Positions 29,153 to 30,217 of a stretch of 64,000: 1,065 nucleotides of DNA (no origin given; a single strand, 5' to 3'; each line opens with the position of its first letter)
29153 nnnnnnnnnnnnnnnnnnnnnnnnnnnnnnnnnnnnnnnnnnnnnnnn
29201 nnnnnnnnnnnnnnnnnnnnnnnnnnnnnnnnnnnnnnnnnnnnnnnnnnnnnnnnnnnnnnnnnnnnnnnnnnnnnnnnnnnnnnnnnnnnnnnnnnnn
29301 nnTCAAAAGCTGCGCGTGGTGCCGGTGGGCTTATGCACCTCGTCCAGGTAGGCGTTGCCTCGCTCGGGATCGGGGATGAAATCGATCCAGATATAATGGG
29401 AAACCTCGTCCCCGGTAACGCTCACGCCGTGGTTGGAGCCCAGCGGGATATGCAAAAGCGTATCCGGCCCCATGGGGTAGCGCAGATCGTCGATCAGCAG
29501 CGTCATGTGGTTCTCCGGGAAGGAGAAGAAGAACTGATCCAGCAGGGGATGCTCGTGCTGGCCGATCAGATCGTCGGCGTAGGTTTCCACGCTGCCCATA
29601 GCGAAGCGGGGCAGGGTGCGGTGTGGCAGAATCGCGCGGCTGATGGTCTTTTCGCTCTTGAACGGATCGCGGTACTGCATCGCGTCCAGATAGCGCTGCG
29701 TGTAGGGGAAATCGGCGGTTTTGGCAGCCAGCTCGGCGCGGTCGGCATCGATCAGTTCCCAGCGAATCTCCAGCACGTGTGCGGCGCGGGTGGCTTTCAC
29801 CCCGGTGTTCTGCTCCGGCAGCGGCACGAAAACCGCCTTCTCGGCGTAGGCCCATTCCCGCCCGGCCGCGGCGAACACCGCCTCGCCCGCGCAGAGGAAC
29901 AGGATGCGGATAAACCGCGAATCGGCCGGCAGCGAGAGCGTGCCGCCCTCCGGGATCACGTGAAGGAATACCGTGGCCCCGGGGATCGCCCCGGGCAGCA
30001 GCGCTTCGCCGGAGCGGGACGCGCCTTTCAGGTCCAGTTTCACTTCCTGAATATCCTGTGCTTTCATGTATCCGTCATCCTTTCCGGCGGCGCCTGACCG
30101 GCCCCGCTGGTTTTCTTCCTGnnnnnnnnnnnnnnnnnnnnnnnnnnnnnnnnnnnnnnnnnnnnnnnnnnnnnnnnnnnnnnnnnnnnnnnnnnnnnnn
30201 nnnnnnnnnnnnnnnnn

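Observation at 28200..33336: Complete operon for an atypical short glycyl radical enzyme with a non-canonical Cys loop, partnered with two cupins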

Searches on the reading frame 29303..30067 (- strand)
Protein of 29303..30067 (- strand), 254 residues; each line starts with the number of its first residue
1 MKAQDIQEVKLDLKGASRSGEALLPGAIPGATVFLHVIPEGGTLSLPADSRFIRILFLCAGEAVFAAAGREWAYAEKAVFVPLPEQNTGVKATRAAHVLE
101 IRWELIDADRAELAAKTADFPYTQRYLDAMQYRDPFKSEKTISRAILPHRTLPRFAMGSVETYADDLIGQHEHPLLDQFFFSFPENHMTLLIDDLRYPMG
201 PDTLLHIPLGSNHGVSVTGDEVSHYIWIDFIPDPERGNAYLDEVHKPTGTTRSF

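Call 3: search_protein_families(library=pfam, proteins=[window:29303-30067:-])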
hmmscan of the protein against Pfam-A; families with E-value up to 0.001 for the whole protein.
window:29303-30067:- (254 aa): 0 families

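Call 4: search_protein_families(library=ncbifam, proteins=[window:29303-30067:-])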
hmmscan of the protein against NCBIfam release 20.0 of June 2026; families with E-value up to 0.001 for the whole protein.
window:29303-30067:- (254 aa): 0 families

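Call 34: search_solved_structures(query=window:29303-30067:-, max_evalue=10, show_alignments=2)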
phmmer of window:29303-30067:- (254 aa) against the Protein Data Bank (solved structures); distinct sequences matched with E-value up to 10: 1.
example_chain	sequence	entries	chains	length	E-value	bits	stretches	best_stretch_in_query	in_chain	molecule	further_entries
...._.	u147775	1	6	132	0.34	13.5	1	173-249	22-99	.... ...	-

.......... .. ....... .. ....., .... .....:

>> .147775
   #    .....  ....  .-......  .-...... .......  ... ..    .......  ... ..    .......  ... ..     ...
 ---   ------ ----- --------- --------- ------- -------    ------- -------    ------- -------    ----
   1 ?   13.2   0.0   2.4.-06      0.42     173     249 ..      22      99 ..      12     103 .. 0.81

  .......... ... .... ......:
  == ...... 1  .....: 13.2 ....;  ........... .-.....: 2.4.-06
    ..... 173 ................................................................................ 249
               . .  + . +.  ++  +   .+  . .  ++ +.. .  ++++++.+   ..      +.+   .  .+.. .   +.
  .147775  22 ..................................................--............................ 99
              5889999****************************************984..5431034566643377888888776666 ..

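Call 35: find_homologous_proteins(query=window:29303-30067:-, max_evalue=0.001)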
Query window:29303-30067:- (254 aa): 442 proteins with E <= 0.001 among 2822 candidates; the best 120 are listed.
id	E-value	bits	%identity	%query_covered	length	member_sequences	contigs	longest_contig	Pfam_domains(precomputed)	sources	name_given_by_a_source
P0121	4.7e-158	542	93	100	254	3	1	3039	-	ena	-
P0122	4.9e-129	447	78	100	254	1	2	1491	-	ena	-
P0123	1.2e-128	446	76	100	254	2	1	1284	PF07883.18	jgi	jgi:hypothetical protein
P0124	1.5e-128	446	76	100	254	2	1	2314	-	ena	-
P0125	2.1e-128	445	77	100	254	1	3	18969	-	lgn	-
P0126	1.0e-124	433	74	100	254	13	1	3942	-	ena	-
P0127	1.3e-124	433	75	98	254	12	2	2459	-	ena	-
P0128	8.8e-122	423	73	100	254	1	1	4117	-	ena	-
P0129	1.1e-119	417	73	100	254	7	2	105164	PF07883.18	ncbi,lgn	-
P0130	9.7e-117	407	71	100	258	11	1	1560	-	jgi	jgi:hypothetical protein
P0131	5.1e-103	362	67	100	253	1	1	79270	-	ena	-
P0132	2.4e-101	357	65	100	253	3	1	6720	-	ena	-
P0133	7.0e-101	355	63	100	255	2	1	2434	-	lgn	-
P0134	1.9e-98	347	63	100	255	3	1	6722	-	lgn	-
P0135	5.6e-97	342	63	100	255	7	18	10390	-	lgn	-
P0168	3.7e-80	287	56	97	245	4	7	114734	-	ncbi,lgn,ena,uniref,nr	ncbi:hypothetical protein HMPREF1141_2378 [Clostridium sp. MSTE9]|uniref:hypothetical protein n=1 Ta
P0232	8.9e-70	253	48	99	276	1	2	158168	PF07883.18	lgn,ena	-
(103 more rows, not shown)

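Call 51: predict_structure(alignment_id=A2)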
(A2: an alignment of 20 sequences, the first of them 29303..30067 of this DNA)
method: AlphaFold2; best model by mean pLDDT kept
length: 254 residues; sequences in the alignment: 20
mean_pLDDT: 93.9   pTM: 0.91
mean pLDDT of the five models: 93.9, 92.8, 91.7, 91.0, 89.1
residues with pLDDT >= 90: 211; 70-90: 42; 50-70: 1; < 50: 0
segments of 3 or more residues with pLDDT < 50: none
pLDDT, mean of each block of 10 residues (from residue 1): 84 86 94 97 97 98 97 98 98 98 97 96 97 92 96 96 93 84 96 93 93 94 96 90 91 86
secondary structure, 60 per line:
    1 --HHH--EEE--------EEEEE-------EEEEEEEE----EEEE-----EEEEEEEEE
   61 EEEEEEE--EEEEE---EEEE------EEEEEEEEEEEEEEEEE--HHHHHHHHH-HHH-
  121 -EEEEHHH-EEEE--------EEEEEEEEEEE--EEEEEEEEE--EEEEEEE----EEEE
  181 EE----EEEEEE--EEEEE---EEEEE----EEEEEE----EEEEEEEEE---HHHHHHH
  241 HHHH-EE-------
elements in order: E8-10 E19-23 E31-38 E43-46 E52-67 E70-74 E78-81 E88-104 H107-115 E122-125 E130-133 E142-152 E155-163 E166-172 E177-182 E187-192 E195-199 E203-207 E212-217 E222-230 H234-244

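Call 55: fold_search(model_id=the predicted structure, library=pdb)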
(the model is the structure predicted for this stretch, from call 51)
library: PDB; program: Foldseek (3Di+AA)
matches with E <= 10: 1904; with E <= 0.001: 339
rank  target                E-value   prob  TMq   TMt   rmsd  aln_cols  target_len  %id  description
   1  8hfb_B                2.0e-12  1.00  0.70  0.58   8.2       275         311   10  Evolved variant of quercetin 2,4-dioxygenase from Bacillus subtilis (released 2023-03-08)
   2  8hfb_A                2.5e-12  1.00  0.69  0.56   6.9       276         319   10  Evolved variant of quercetin 2,4-dioxygenase from Bacillus subtilis (released 2023-03-08)
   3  1sfn_A                6.3e-12  1.00  0.68  0.70   5.2       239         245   12  Crystal structure of protein DR1152 from Deinococcus radiodurans R1, Pfam DUF861 (released 2004-06-22)
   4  2h0v_A                1.6e-11  1.00  0.70  0.54   7.6       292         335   12  Crystal structure of a putative quercetin 2,3-dioxygenase (yxag, bsu39980) from bacillus subtilis at 2.60 A resolution (released 2006-05-30)
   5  1y3t_A                2.6e-11  1.00  0.73  0.57   7.1       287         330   10  Crystal structure of YxaG, a dioxygenase from Bacillus subtilis (released 2005-01-18)
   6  4e2q_A                4.1e-11  1.00  0.68  0.67   4.4       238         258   13  Crystal Structure of (S)-Ureidoglycine Aminohydrolase from Arabidopsis thaliana (released 2012-04-18)
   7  3h9a_A                8.9e-11  1.00  0.65  0.73   4.2       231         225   13  Crystal structure of BacB, an enzyme involved in Bacilysin synthesis, in triclinic form (released 2010-03-02)
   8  3rns                  9.9e-11  1.00  0.61  0.73   4.0       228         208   11  Cupin 2 conserved barrel domain protein from Leptotrichia buccalis (released 2011-05-11)
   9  2qjv_A                1.2e-10  1.00  0.63  0.61   4.9       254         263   15  Crystal structure of an iolb-like protein (stm4420) from salmonella typhimurium lt2 at 1.90 A resolution (released 2007-08-07)
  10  3h7y_A                1.2e-10  1.00  0.65  0.74   4.1       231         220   13  Crystal structure of BacB, an enzyme involved in Bacilysin synthesis, in tetragonal form (released 2009-09-22)
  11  3h7y_B                1.6e-10  1.00  0.62  0.70   4.6       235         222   12  Crystal structure of BacB, an enzyme involved in Bacilysin synthesis, in tetragonal form (released 2009-09-22)
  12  6b9r_A                1.6e-10  1.00  0.59  0.37  10.4       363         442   10  Streptomyces albus HEPD with substrate 2-hydroxyethylphosphonate (2-HEP) and Fe(II) bound (released 2017-12-20)
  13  5vg3_B                3.6e-10  1.00  0.62  0.43   8.2       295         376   12  Structure of Oxalate Decarboxylase from Bacillus subtilis at pH 4.6 (released 2017-10-18)
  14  5vg3_A                3.8e-10  1.00  0.61  0.43   8.0       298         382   12  Structure of Oxalate Decarboxylase from Bacillus subtilis at pH 4.6 (released 2017-10-18)
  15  5hi0                  4.0e-10  1.00  0.63  0.44   8.0       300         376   12  The Substrate Binding Mode and Chemical Basis of a Reaction Specificity Switch in Oxalate Decarboxylase (released 2016-04-06)
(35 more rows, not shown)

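Call 81: find_encoding_contigs(protein=P0232, flank=8000, max_places=1)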
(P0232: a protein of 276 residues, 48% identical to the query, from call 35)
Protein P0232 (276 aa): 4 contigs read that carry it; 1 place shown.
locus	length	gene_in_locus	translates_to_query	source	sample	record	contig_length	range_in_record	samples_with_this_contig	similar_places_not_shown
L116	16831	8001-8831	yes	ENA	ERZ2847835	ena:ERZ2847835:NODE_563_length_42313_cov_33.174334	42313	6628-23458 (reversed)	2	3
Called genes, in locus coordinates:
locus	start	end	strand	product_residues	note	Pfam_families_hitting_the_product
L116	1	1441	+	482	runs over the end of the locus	PF00370:FGGY_N, PF02782:FGGY_C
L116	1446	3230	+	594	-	PF07881:Fucose_iso_N1, PF07882:Fucose_iso_N2, PF02952:Fucose_iso_C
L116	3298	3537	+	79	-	-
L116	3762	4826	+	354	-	PF00356:LacI, PF00532:Peripla_BP_1 (weak), PF13407:Peripla_BP_4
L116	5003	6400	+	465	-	PF07881:Fucose_iso_N1 (weak), PF02952:Fucose_iso_C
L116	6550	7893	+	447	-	PF01547:SBP_bac_1, PF13416:SBP_bac_8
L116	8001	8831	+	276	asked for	PF07883:Cupin_2 (faint)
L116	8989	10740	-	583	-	PF00664:ABC_membrane, PF00005:ABC_tran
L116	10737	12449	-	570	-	PF00664:ABC_membrane, PF00005:ABC_tran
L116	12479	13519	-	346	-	PF09084:NMT1, PF13379:NMT1_2, PF04069:OpuAC (faint), PF12974:Phosphonate-bd, PF14503:YhfZ_C (weak)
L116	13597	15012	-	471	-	PF06050:HGD-D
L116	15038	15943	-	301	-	PF00528:BPD_transp_1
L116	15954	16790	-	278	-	PF00005:ABC_tran, PF13304:AAA_21 (faint)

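Call 82: find_encoding_contigs(protein=P0168, flank=10000, max_places=1)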
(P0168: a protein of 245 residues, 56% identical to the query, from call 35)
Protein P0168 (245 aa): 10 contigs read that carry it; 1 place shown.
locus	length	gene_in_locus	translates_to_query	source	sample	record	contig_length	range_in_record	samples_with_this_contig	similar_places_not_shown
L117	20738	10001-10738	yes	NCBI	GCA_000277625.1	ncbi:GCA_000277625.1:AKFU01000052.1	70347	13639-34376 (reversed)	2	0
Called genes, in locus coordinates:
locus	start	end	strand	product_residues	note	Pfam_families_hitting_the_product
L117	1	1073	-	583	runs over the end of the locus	PF02203:TarH (weak), PF12729:4HB_MCP_1, PF00672:HAMP, PF00015:MCPsignal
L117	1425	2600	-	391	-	PF00589:Phage_integrase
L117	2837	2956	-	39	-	-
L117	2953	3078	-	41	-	-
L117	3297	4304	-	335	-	PF01408:GFO_IDH_MocA, PF02894:GFO_IDH_MocA_C, PF22725:GFO_IDH_MocA_C3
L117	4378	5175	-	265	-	PF01261:AP_endonuc_2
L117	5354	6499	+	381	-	PF13377:Peripla_BP_3, PF13556:HTH_30 (weak)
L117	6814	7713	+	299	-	PF13353:Fer4_12, PF04055:Radical_SAM, PF12797:Fer4_2 (faint), PF12837:Fer4_6 (faint), PF12838:Fer4_7 (faint), PF13187:Fer4_9 (faint), PF13237:Fer4_10 (weak), PF14697:Fer4_21 (weak), +2 more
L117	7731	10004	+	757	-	PF02901:PFL-like, PF01228:Gly_radical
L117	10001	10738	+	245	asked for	-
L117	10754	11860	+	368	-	PF20511:PMI_typeI_cat (weak), PF07883:Cupin_2 (faint)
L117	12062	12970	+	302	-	PF02311:AraC_binding (weak), PF00165:HTH_AraC, PF12833:HTH_18, PF00165:HTH_AraC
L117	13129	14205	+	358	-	-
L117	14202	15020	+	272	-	PF20085:TGL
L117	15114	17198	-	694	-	PF03030:H_PPase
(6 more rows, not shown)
